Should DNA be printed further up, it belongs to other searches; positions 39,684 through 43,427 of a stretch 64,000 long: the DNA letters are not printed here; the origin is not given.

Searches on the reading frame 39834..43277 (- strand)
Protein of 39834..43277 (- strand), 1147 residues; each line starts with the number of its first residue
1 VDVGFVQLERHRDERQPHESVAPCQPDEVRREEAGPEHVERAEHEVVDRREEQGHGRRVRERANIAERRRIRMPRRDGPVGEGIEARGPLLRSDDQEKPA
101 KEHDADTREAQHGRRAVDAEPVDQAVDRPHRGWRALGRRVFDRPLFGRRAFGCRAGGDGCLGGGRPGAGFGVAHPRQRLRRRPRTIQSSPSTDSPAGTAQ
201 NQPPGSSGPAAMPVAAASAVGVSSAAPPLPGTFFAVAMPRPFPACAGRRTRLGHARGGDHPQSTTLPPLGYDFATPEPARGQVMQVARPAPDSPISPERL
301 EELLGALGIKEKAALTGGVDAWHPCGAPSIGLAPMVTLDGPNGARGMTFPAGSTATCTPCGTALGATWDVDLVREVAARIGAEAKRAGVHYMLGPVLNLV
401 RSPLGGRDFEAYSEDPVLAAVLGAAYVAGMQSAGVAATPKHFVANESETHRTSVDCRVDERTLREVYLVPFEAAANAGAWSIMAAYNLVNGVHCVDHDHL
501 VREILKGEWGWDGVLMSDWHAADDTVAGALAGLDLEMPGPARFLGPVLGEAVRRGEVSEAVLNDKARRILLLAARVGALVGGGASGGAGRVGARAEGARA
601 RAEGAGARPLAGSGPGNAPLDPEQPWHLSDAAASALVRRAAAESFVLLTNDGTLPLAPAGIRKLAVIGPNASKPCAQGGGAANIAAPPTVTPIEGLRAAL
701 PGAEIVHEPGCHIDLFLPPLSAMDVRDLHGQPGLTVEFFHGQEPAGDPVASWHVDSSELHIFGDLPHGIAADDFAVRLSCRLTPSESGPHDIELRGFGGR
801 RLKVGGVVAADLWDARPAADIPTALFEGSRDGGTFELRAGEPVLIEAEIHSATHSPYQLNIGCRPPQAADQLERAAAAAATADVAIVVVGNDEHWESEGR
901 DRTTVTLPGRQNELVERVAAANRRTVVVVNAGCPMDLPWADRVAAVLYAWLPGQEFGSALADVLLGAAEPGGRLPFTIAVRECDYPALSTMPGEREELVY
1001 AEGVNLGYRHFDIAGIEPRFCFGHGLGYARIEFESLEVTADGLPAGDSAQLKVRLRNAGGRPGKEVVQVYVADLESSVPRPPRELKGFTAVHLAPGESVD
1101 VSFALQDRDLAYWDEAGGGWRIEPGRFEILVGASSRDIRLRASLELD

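Call 10: search_protein_families(library=pfam, proteins=[window:39834-43277:-], max_evalue=0.001)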
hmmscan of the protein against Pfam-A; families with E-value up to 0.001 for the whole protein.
window:39834-43277:- (1147 aa): 4 families
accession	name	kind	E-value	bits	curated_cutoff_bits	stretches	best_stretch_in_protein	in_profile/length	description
PF01915.27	Glyco_hydro_3_C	-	6.2e-56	190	31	1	646-1008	2-200/200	Glycosyl hydrolase family 3 C-terminal domain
PF00933.27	Glyco_hydro_3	-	1.3e-39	136.9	27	1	352-570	80-314/316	Glycosyl hydrolase family 3 N terminal domain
PF14310.12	Fn3-like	-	1.3e-29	102.5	25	1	1065-1135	1-71/71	Fibronectin type III-like domain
PF07691.17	PA14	-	4.4e-06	27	24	1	730-845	1-114/147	PA14 domain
